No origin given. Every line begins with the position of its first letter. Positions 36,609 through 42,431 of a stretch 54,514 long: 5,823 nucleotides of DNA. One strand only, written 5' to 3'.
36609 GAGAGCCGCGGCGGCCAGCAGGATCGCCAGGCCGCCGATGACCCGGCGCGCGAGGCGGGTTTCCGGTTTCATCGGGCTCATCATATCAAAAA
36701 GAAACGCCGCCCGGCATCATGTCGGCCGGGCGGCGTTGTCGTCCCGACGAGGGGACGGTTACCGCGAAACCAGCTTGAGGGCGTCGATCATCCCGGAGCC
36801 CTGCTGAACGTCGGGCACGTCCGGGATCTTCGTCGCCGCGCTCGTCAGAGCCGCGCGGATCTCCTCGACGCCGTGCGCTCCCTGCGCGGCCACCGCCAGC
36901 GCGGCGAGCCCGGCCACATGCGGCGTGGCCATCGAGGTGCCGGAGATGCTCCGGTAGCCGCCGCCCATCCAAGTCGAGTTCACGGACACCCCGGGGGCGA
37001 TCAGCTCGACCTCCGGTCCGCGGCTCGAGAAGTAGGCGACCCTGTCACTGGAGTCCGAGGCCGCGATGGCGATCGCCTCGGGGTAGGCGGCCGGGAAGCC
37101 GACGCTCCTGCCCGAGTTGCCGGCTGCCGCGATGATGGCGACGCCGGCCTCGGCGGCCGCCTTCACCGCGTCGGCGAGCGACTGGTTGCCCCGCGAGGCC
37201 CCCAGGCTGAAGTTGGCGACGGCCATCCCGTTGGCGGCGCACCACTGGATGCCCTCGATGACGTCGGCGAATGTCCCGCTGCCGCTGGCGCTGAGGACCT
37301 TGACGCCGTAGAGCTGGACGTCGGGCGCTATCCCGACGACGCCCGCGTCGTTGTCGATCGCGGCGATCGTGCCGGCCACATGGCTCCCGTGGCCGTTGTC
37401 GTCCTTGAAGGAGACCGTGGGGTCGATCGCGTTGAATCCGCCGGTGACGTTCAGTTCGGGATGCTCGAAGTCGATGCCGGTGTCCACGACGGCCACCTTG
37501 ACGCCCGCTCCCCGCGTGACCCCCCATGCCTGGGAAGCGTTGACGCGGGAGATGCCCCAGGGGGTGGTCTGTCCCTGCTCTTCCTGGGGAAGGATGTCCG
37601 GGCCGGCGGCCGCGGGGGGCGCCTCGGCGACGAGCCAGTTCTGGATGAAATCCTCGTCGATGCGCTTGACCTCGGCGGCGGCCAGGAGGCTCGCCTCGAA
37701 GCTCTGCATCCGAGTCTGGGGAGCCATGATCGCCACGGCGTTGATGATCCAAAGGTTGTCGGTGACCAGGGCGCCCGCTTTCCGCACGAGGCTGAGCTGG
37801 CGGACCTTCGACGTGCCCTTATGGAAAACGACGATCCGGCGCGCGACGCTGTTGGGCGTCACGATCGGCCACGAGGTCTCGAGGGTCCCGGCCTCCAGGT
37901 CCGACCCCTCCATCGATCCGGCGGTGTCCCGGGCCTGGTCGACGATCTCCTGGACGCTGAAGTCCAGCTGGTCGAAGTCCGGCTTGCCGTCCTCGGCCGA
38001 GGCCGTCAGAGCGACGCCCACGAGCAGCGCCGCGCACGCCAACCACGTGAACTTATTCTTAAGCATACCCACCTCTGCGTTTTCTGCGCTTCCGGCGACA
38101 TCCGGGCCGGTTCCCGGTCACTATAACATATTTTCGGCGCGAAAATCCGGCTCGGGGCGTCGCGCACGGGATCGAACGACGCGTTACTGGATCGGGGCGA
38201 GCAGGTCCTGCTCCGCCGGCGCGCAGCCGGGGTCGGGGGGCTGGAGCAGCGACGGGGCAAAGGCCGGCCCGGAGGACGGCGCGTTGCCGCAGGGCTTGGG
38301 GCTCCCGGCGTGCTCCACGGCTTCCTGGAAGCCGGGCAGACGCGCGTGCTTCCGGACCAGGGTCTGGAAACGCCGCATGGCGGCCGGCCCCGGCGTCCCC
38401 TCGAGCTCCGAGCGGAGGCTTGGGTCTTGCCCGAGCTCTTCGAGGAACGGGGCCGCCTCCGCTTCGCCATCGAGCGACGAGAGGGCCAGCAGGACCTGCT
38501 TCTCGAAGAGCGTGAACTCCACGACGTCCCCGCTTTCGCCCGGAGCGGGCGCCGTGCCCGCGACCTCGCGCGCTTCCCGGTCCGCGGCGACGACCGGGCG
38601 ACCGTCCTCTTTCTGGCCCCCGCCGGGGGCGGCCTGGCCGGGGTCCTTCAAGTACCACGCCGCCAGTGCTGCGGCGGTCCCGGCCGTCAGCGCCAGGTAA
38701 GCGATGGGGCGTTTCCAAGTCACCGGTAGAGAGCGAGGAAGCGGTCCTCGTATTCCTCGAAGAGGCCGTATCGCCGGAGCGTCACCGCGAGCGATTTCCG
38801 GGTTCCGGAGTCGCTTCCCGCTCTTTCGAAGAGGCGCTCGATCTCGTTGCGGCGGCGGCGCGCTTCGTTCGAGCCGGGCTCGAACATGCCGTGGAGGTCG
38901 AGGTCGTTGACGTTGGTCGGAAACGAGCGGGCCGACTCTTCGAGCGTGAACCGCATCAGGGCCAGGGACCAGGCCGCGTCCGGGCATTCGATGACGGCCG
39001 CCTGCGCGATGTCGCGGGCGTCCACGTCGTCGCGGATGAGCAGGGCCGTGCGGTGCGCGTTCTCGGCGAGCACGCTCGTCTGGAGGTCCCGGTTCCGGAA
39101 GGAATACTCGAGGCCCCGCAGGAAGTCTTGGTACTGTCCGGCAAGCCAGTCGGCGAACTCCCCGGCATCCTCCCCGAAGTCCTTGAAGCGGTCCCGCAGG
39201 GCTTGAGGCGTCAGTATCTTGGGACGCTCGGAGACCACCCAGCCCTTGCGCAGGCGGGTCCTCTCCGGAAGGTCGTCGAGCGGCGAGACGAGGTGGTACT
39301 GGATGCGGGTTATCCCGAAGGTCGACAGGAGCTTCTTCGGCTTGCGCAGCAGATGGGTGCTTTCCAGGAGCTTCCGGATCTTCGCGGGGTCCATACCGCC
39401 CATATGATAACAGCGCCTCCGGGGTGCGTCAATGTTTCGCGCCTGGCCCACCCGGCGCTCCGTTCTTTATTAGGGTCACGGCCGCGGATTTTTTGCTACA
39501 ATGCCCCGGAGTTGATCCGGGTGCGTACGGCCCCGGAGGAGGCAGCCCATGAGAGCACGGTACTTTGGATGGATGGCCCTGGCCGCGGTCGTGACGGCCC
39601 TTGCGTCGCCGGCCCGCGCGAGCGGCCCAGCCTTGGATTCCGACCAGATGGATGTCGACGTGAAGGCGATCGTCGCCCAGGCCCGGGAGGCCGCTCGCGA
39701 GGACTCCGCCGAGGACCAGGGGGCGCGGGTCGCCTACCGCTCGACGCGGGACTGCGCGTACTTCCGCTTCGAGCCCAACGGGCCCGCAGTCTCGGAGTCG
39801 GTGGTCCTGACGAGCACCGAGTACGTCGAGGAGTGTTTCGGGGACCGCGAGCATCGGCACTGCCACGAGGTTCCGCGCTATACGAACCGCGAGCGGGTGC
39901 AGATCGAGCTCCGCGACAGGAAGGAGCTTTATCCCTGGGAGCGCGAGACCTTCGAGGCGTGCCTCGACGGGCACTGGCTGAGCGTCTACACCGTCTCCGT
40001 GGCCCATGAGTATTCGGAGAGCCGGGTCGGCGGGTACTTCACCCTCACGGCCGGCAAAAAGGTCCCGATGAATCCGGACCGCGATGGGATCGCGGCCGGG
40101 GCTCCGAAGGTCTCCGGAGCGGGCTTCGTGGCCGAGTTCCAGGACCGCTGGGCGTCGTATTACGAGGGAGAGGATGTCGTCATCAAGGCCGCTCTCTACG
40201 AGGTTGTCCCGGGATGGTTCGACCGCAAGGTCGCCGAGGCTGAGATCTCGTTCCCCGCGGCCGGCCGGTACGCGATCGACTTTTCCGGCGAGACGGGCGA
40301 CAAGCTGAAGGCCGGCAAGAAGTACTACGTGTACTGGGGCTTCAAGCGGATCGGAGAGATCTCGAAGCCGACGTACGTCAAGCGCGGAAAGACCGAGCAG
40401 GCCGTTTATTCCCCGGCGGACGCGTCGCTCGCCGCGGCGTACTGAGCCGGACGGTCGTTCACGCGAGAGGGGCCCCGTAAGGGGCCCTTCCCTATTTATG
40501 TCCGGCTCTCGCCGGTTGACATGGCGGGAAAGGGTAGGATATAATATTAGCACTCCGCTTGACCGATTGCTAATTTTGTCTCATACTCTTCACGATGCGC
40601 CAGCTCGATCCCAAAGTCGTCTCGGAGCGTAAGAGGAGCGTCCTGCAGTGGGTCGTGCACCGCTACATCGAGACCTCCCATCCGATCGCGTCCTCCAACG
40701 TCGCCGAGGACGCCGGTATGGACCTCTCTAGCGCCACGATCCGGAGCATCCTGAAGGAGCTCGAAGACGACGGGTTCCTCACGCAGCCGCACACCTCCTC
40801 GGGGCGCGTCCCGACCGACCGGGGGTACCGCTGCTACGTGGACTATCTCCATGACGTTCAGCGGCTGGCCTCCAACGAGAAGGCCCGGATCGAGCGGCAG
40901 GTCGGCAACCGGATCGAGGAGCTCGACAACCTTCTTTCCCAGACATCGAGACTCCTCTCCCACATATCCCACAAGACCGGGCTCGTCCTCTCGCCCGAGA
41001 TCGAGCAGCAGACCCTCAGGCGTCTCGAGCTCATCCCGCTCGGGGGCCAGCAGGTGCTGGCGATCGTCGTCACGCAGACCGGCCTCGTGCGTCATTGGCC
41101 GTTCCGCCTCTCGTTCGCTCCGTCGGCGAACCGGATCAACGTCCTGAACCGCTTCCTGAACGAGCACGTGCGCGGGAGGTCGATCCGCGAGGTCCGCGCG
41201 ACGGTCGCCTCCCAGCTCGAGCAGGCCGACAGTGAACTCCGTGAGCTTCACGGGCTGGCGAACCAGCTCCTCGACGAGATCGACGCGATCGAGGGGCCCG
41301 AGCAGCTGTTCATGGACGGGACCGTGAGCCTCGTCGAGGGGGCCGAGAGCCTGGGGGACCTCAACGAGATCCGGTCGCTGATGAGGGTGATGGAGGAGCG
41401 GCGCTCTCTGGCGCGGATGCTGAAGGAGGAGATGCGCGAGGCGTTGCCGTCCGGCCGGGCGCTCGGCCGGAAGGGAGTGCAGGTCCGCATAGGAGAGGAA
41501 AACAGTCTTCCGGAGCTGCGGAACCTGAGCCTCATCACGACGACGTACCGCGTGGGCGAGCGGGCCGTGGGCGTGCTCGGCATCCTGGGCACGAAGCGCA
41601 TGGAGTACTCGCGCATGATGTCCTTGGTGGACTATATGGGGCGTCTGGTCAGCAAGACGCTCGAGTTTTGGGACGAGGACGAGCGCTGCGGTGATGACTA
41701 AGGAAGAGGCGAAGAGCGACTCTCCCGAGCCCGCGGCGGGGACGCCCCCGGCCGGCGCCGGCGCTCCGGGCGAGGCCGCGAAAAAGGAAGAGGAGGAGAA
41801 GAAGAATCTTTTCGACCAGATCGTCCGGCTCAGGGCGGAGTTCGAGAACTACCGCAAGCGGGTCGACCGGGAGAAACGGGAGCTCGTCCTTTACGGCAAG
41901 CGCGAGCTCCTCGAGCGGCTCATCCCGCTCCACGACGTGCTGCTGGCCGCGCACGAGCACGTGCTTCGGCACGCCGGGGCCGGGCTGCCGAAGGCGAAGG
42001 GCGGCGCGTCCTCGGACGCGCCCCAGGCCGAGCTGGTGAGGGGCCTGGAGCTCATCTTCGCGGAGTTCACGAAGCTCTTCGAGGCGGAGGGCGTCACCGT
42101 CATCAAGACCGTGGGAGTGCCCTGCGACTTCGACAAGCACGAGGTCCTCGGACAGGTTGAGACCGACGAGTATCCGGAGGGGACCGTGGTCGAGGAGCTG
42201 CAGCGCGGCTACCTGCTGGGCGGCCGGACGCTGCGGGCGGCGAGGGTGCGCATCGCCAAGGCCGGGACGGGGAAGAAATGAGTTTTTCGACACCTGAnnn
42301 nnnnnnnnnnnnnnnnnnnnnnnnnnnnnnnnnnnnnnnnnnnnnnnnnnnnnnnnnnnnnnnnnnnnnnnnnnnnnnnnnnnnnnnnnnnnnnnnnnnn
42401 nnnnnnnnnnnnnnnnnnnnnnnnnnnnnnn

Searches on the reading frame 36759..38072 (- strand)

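Call 34: search_protein_families(library=pfam, proteins=[window:36759-38072:-], max_evalue=0.001)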
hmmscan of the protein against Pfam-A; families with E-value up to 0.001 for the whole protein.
window:36759-38072:- (437 aa): 1 family
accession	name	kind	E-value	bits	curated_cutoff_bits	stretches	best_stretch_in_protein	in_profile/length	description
PF00082.27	Peptidase_S8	-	1.7e-57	195.4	21.8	1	188-425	1-286/288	Subtilase family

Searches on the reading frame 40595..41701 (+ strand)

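Call 34: search_protein_families(library=pfam, proteins=[window:40595-41701:+], max_evalue=0.001)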
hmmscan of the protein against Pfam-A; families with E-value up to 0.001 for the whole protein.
window:40595-41701:+ (368 aa): 2 families
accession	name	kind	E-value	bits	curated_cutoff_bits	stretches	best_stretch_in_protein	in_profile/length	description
PF01628.27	HrcA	-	2.9e-54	184.7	22.2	1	111-342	1-215/215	HrcA protein C terminal domain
PF08461.16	HTH_12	-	0.00013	22.3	21.4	0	27-78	10-63/66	Ribonuclease R winged-helix domain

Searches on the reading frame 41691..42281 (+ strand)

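Call 33: search_protein_families(library=pfam, proteins=[window:41691-42281:+], max_evalue=0.001)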
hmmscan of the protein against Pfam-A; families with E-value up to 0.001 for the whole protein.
window:41691-42281:+ (196 aa): 1 family
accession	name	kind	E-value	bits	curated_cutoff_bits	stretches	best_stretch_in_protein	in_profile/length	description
PF01025.24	GrpE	-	9.6e-32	110.4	25.8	1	28-190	18-165/165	GrpE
